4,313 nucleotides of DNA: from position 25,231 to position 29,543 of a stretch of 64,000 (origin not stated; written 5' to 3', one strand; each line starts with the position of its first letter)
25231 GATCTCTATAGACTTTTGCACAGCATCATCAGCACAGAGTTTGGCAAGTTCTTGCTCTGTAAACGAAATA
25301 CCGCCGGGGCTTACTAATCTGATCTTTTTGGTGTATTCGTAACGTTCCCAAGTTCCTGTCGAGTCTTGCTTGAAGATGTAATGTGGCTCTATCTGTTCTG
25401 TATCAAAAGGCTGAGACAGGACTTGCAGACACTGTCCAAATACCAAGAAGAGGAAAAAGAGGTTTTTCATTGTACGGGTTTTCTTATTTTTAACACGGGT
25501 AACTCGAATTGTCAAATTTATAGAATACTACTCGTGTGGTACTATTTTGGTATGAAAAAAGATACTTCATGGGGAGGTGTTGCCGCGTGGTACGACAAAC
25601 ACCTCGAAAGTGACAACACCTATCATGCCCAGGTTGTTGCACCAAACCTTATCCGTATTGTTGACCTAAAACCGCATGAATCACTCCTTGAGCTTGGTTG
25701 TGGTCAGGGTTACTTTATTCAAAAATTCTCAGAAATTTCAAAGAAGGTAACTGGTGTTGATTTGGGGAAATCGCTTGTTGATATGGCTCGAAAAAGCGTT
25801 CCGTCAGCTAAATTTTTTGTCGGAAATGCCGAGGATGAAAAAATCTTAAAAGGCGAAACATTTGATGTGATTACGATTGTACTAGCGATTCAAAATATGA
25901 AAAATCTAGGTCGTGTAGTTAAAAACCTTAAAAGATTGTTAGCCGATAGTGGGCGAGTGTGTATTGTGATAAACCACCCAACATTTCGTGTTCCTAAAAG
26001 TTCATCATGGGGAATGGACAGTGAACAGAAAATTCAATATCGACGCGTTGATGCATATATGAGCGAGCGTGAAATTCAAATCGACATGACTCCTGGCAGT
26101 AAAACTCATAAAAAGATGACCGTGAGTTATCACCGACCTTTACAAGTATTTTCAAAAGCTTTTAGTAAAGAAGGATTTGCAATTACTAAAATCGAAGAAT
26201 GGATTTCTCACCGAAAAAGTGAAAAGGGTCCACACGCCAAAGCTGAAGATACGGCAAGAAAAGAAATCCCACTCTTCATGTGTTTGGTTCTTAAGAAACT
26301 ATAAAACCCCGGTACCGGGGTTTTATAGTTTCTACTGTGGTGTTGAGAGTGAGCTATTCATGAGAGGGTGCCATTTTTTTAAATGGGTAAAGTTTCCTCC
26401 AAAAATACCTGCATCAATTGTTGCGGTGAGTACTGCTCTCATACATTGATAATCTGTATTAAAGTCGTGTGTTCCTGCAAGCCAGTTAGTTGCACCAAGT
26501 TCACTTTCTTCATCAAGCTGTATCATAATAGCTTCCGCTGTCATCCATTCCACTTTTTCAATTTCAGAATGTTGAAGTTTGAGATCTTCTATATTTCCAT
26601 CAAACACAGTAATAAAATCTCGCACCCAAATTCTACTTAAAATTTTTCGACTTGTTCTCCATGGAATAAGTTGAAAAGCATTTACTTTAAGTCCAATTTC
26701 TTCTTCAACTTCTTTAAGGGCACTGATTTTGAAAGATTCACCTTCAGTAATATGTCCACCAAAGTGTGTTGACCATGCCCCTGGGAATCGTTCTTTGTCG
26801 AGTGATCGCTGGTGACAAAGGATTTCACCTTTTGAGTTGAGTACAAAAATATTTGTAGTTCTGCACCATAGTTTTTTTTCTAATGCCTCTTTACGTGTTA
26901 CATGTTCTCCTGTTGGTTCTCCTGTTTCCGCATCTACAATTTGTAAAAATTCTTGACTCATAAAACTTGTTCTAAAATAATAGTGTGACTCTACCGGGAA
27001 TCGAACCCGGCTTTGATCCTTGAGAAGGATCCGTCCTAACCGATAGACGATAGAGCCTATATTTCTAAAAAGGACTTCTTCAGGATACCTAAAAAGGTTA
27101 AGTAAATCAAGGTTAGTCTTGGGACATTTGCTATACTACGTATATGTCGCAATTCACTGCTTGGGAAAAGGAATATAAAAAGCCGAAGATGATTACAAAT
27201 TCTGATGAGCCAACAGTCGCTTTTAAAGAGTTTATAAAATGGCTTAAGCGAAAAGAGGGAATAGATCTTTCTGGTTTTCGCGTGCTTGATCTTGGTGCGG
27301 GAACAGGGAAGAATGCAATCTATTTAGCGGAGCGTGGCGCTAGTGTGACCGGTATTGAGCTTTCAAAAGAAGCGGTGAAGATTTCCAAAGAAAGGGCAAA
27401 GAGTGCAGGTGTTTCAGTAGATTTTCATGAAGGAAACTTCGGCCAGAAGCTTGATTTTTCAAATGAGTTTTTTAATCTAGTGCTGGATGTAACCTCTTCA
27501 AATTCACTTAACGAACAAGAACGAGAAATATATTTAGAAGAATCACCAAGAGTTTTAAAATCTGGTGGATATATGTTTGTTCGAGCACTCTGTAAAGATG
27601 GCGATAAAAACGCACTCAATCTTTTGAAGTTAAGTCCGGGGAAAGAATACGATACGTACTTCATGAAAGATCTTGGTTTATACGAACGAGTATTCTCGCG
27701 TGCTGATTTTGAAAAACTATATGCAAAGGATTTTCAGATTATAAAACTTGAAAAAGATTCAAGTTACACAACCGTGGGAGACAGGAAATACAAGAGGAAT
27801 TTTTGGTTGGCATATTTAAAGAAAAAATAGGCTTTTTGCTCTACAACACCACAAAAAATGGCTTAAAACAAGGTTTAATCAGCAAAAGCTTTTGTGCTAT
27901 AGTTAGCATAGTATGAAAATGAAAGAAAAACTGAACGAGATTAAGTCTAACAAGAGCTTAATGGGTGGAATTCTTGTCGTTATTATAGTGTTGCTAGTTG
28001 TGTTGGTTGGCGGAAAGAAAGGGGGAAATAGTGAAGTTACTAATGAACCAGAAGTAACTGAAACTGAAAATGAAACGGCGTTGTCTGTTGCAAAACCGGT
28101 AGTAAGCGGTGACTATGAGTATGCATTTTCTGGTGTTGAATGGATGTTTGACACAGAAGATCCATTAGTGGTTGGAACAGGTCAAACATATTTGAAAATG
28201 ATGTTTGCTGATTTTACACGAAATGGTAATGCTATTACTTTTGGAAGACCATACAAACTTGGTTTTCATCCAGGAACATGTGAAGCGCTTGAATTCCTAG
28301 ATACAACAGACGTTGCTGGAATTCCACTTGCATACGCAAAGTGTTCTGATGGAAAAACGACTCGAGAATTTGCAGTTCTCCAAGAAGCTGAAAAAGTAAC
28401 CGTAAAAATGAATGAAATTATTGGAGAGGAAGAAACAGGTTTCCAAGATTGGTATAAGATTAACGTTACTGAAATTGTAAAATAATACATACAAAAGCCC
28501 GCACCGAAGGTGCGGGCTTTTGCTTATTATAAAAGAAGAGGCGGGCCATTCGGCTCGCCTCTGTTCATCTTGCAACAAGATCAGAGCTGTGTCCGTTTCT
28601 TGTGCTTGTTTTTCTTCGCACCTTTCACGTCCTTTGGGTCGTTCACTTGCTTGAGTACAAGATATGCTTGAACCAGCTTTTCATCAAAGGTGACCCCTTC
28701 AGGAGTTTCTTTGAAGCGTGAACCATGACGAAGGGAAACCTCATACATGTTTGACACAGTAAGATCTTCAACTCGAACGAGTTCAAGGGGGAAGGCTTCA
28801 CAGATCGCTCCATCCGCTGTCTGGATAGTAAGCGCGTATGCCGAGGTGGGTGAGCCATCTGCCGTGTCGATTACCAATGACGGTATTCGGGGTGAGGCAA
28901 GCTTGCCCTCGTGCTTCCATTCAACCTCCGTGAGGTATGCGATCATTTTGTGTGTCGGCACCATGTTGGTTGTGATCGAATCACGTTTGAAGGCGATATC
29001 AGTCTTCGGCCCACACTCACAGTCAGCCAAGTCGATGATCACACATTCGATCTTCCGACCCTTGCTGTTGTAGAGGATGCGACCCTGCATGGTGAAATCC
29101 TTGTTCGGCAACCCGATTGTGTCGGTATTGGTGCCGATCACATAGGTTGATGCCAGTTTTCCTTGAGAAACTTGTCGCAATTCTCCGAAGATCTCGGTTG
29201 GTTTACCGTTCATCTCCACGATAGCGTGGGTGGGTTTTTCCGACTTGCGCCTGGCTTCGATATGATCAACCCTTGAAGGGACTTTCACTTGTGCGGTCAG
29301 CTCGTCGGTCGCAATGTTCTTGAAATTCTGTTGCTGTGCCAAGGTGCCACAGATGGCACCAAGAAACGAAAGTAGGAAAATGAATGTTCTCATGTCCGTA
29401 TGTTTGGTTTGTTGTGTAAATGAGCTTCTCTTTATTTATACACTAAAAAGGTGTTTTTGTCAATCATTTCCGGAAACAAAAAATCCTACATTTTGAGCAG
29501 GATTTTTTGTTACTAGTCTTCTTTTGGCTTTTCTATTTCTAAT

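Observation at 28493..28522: Identical 27-nt hairpin element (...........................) present twice, each time next to a GC-rich minus-strand gene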

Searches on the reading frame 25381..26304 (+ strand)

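Call 54: search_protein_families(library=pfam, proteins=[window:25381-26304:+], max_evalue=0.001)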
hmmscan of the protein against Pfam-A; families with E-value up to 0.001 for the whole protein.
window:25381-26304:+ (307 aa): 11 families
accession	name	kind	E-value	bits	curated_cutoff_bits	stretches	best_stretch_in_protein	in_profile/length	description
PF08241.18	Methyltransf_11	-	3.1e-15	57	21.2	1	103-195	1-95/95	Methyltransferase domain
PF13489.12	Methyltransf_23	-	2.4e-13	50.6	27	1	85-220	8-144/164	Methyltransferase domain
PF13649.12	Methyltransf_25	-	7.8e-13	49.4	27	1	103-191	2-97/97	Methyltransferase domain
PF08242.18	Methyltransf_12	-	1.9e-11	45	30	1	103-193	1-98/98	Methyltransferase domain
PF13847.12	Methyltransf_31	-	6.3e-11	42.6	27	1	97-195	2-109/145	Methyltransferase domain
PF01209.24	Ubie_methyltran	-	9.7e-08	32.1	20.1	1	91-200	40-157/233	ubiE/COQ5 methyltransferase family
PF01728.25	FtsJ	-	0.00045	20.6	24.1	1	96-166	19-97/181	FtsJ-like methyltransferase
PF05401.17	NodS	-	0.00065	20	24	1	100-193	45-142/201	Nodulation protein S (NodS)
PF07021.18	MetW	-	0.0007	19.7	21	0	97-196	12-107/193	Methionine biosynthesis protein MetW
PF01135.25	PCMT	-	0.00085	19.6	20.3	0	76-141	51-119/210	Protein-L-isoaspartate(D-aspartate) O-methyltransferase (PCMT)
PF05724.17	TPMT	-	0.00097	19.3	26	0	69-162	5-108/218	Thiopurine S-methyltransferase (TPMT)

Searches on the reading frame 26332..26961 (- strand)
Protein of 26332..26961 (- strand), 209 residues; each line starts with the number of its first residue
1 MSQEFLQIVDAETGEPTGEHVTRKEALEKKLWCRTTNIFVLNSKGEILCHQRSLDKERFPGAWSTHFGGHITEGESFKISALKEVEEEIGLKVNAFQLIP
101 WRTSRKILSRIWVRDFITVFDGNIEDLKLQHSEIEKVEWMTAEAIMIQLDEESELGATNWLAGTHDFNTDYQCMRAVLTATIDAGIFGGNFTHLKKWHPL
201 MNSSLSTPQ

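Call 54: search_protein_families(library=pfam, proteins=[window:26332-26961:-], max_evalue=0.001)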
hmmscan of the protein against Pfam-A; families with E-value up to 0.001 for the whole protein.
window:26332-26961:- (209 aa): 1 family
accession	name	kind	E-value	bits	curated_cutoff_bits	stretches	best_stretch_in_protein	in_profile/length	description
PF00293.34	NUDIX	-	3.4e-17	63.1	21.1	1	34-151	4-124/134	NUDIX domain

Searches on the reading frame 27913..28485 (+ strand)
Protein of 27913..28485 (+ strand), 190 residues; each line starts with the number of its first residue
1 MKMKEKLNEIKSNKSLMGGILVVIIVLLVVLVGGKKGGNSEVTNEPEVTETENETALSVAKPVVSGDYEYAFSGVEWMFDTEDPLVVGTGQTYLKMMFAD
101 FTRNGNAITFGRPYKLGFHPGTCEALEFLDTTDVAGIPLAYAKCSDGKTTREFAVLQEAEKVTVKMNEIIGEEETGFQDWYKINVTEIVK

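Call 20: search_protein_families(library=pfam, proteins=[window:27913-28485:+], max_evalue=0.01)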
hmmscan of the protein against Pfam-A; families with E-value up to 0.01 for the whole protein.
window:27913-28485:+ (190 aa): 0 families

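Call 21: search_protein_families(library=phrogs, proteins=[window:27913-28485:+], max_evalue=0.01)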
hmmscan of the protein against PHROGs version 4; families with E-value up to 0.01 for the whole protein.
window:27913-28485:+ (190 aa): 0 families

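Call 56: search_protein_families(library=ncbifam, proteins=[window:27913-28485:+], max_evalue=0.01)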
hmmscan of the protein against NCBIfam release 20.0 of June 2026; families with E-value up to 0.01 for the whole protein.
window:27913-28485:+ (190 aa): 0 families

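Call 57: search_protein_families(library=padloc, proteins=[window:27913-28485:+], max_evalue=0.01)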
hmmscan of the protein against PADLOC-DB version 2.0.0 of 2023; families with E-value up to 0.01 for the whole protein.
window:27913-28485:+ (190 aa): 0 families

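Call 61: find_encoding_contigs(protein=window:27913-28485:+, flank=3000, max_places=10)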
Protein window:27913-28485:+ (190 aa): no gene with exactly this product is on record in the collection.

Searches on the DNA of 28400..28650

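Call 76: search_rna_families(source=window, start=28400, end=28650, threshold=evalue, max_evalue=1)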
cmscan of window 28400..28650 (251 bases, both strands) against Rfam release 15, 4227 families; matches with E-value up to 1: 23.
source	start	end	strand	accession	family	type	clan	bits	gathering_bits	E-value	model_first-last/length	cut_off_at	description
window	28488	28564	-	RF00506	Thr_leader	Cis-reg; leader;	-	31.9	55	0.00019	1-118/118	no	Threonine operon leader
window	28471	28526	+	RF00506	Thr_leader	Cis-reg; leader;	-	30.3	55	0.00046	1-118/118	no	Threonine operon leader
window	28487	28588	-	RF02048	STnc30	Gene; sRNA;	-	29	120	0.005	1-132/132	no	Salmonella enterica conserved region STnc30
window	28473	28528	+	RF02064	STnc370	Gene; sRNA;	-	25.6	54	0.18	1-71/71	no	Enterobacterial sRNA STnc370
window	28469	28520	+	RF02844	RefA9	Gene; antisense;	-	25.4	49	0.052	1-64/64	no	Enterococcus sRNA A9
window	28456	28574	+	RF01774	rpsL_ricks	Cis-reg; leader;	-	25.1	60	0.64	1-131/131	no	Rickettsia rpsL leader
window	28484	28562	-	RF01772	rnk_pseudo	Cis-reg; leader;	-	24.2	55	0.033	1-108/108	no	Pseudomonas rnk leader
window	28436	28533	+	RF00121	MicC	Gene; sRNA;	-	24.1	90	0.13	1-123/123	no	MicC RNA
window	28440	28529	+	RF01772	rnk_pseudo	Cis-reg; leader;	-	24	55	0.038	1-108/108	no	Pseudomonas rnk leader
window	28436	28570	+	RF04182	GibS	Gene; sRNA;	-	23.6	115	0.22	1-142/142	no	GibS sRNA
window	28451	28529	+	RF04312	trpB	Cis-reg;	-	23.3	59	0.3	1-107/107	no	trpB ncRNA motif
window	28491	28572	-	RF00512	Leu_leader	Cis-reg; leader;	-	23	50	0.0092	1-148/148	no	Leucine operon leader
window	28444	28525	+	RF00513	Trp_leader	Cis-reg; leader;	-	22.3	41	0.019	1-100/100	no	Tryptophan operon leader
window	28486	28563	-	RF02064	STnc370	Gene; sRNA;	-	22.3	54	0.92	1-71/71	no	Enterobacterial sRNA STnc370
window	28520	28571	+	RF02066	STnc320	Gene; sRNA;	-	21.5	50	0.06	1-55/55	no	Salmonella enterica sRNA STnc320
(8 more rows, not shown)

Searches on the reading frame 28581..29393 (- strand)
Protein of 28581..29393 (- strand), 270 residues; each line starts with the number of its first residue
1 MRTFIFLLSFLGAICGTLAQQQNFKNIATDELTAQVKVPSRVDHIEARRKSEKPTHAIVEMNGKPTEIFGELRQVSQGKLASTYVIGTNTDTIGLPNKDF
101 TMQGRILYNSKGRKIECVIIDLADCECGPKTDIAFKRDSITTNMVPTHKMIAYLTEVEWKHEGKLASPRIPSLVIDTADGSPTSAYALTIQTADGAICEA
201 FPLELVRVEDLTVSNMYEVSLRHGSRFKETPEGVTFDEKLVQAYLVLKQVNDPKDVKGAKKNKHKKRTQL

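Call 12: find_encoding_contigs(protein=window:28581-29393:-, flank=10000, max_places=10)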
Protein window:28581-29393:- (270 aa): 5 contigs read that carry it; 4 places shown.
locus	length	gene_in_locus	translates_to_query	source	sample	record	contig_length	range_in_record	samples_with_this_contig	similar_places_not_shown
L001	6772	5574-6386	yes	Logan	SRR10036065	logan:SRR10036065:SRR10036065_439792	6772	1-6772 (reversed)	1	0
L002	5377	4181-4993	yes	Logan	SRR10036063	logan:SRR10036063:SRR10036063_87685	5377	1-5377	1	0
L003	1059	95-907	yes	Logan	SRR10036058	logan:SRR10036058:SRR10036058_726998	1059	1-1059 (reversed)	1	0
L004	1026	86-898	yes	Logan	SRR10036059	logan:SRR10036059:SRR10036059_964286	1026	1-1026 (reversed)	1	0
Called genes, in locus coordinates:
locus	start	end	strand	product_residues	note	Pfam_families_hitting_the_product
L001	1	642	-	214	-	?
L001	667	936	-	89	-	-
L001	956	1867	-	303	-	PF03690:MYG1_exonuc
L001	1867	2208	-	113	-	PF04020:Phage_holin_4_2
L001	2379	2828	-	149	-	PF09424:YqeY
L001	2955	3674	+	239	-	PF00929:RNase_T, PF01612:DNA_pol_A_exo1 (faint), PF20600:ExoX-like_C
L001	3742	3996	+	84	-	-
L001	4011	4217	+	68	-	-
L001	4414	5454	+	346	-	PF02646:RmuC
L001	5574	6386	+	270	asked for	-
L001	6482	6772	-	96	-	?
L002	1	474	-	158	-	?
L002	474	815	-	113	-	PF04020:Phage_holin_4_2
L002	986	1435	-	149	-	PF09424:YqeY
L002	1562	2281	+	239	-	PF00929:RNase_T, PF01612:DNA_pol_A_exo1 (faint), PF20600:ExoX-like_C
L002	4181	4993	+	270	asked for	-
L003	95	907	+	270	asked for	-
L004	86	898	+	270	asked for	-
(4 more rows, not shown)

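Call 20: search_protein_families(library=pfam, proteins=[window:28581-29393:-], max_evalue=0.01)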
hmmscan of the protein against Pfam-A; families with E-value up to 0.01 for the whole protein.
window:28581-29393:- (270 aa): 0 families

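Call 21: search_protein_families(library=phrogs, proteins=[window:28581-29393:-], max_evalue=0.01)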
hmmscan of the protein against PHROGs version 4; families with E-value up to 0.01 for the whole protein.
window:28581-29393:- (270 aa): 0 families

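Call 25: find_homologous_proteins(query=window:28581-29393:-)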
Query window:28581-29393:- (270 aa): 6 proteins with E <= 0.001 among 350 candidates.
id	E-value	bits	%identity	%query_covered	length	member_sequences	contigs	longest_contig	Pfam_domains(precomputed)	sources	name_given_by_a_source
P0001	4.2e-176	602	100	100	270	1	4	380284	-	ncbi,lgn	-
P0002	4.6e-123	428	72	92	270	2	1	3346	-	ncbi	-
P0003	4.5e-77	277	51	93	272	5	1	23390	-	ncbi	-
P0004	6.1e-73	264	48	95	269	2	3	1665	-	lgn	-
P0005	2.6e-70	255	46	94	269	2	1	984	-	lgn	-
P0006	7.8e-69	250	47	100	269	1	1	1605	-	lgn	-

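Call 26: find_encoding_contigs(protein=P0003, flank=10000, max_places=4)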
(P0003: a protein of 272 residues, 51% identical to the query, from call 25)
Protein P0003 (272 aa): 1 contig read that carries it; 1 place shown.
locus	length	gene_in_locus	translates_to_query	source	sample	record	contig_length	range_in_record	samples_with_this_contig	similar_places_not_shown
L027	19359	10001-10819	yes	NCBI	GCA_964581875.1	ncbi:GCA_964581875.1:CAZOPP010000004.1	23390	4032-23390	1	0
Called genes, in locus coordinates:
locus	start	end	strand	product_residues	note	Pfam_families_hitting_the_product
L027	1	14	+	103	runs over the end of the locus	-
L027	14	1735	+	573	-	PF00905:Transpeptidase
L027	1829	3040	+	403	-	PF02812:ELFV_dehydrog_N, PF00208:ELFV_dehydrog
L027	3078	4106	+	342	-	PF18920:DUF5671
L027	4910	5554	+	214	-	-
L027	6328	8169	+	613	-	PF00270:DEAD (faint), PF04851:ResIII (weak), PF13307:Helicase_C_2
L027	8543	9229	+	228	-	PF05724:TPMT (weak), PF01209:Ubie_methyltran, PF02353:CMAS (weak), PF13489:Methyltransf_23, PF13847:Methyltransf_31, PF08241:Methyltransf_11, PF08242:Methyltransf_12, PF13649:Methyltransf_25, +1 more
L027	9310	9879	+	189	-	-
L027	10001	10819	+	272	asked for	-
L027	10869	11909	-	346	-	PF02646:RmuC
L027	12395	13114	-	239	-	PF00929:RNase_T, PF01612:DNA_pol_A_exo1 (faint), PF20600:ExoX-like_C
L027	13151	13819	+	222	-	PF00246:Peptidase_M14, PF24827:AstE_AspA_cat (weak)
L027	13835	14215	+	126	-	PF10805:DUF2730 (faint)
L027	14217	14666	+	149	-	PF09424:YqeY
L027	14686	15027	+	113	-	PF04020:Phage_holin_4_2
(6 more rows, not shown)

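Call 27: find_encoding_contigs(protein=P0002, flank=10000, max_places=4)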
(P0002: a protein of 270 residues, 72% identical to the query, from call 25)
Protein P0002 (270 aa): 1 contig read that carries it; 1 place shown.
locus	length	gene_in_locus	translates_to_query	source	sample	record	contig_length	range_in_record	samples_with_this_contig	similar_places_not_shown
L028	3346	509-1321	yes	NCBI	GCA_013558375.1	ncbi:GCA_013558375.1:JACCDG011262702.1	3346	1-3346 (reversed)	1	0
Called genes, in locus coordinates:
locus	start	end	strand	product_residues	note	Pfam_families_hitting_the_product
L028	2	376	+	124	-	?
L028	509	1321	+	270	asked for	-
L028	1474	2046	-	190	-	-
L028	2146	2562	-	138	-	-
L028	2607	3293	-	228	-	PF05724:TPMT, PF01209:Ubie_methyltran, PF13489:Methyltransf_23, PF02353:CMAS, PF13847:Methyltransf_31, PF08241:Methyltransf_11, PF08242:Methyltransf_12, PF13649:Methyltransf_25, +2 more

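Call 42: find_encoding_contigs(protein=P0004, flank=4000, max_places=3)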
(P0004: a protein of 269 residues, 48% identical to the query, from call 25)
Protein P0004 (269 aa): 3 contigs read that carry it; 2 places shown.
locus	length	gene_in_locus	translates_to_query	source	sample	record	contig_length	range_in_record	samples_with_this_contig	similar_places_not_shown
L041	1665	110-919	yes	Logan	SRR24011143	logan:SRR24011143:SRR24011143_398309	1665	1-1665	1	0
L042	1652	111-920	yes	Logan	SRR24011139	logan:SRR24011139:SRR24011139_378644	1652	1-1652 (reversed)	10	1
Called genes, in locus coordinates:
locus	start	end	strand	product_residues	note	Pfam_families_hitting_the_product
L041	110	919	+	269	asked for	-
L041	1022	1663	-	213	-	?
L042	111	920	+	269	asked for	-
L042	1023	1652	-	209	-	?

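Call 56: search_protein_families(library=ncbifam, proteins=[window:28581-29393:-], max_evalue=0.01)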
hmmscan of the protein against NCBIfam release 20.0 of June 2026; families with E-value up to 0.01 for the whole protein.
window:28581-29393:- (270 aa): 0 families

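Call 57: search_protein_families(library=padloc, proteins=[window:28581-29393:-], max_evalue=0.01)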
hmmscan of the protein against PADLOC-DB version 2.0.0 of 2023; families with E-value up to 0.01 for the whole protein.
window:28581-29393:- (270 aa): 0 families

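Call 72: predict_structure(alignment_id=A1)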
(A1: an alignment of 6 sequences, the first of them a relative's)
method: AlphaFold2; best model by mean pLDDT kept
length: 270 residues; sequences in the alignment: 6
mean_pLDDT: 59.0   pTM: 0.41
mean pLDDT of the five models: 59.0, 53.6, 49.9, 41.9, 40.9
residues with pLDDT >= 90: 0; 70-90: 86; 50-70: 105; < 50: 79
segments of 3 or more residues with pLDDT < 50: 1-4, 6-32, 124-149, 252-270
pLDDT, mean of each block of 10 residues (from residue 1): 44 33 34 56 62 72 60 72 64 67 83 73 41 32 36 68 78 69 64 55 75 72 72 74 63 38 35
secondary structure, 60 per line:
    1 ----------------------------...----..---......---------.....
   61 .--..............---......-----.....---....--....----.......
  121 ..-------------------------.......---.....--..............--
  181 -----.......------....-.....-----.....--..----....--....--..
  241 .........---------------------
elements in order: E41-46 E56-61 E64-77 E81-86 E92-96 E100-103 E106-109 E114-122 E148-154 E158-162 E165-171 H172-178 E186-192 E199-202 E204-208 E214-218 E227-230 E233-236 E239-249
